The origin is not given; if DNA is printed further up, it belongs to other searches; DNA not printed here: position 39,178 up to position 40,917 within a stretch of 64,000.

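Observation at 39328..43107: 1259-aa protein starting with an SbcB-like DEDDh exonuclease domain followed by about 900 aa of unknown sequence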

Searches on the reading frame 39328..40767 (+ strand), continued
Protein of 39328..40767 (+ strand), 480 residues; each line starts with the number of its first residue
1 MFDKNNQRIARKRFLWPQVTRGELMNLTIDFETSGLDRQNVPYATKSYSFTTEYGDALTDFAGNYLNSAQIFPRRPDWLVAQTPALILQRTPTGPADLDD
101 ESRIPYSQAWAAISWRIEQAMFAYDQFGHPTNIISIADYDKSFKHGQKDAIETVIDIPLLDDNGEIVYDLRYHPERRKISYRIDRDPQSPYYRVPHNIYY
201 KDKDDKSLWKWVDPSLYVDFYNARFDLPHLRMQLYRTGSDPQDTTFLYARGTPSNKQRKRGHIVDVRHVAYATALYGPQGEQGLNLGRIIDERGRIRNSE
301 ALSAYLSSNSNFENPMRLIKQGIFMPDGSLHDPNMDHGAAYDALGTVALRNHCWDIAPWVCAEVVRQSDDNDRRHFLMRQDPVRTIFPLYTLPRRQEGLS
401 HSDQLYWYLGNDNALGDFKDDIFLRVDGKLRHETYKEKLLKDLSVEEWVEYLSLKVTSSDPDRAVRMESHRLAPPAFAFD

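Call 97: find_encoding_contigs(protein=P0036, flank=10000, max_places=1)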
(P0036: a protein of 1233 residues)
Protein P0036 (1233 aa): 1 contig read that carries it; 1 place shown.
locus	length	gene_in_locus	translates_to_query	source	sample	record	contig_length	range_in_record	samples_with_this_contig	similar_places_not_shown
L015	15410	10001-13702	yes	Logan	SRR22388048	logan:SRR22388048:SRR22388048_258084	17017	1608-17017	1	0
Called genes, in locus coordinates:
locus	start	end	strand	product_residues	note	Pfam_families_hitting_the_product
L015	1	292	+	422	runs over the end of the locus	PF00587:tRNA-synt_2b, PF03129:HGTP_anticodon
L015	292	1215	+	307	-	PF12697:Abhydrolase_6 (faint), PF20434:BD-FAE, PF12146:Hydrolase_4 (faint), PF07859:Abhydrolase_3, PF00135:COesterase, PF00326:Peptidase_S9 (weak)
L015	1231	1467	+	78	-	-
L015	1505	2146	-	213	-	PF03473:MOSC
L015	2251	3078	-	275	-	-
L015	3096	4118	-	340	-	PF13793:Pribosyltran_N, PF00156:Pribosyltran, PF14572:Pribosyl_synth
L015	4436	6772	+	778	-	-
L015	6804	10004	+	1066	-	PF12706:Lactamase_B_2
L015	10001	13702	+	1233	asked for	-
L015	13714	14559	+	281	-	PF01791:DeoC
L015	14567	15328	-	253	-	PF01507:PAPS_reduct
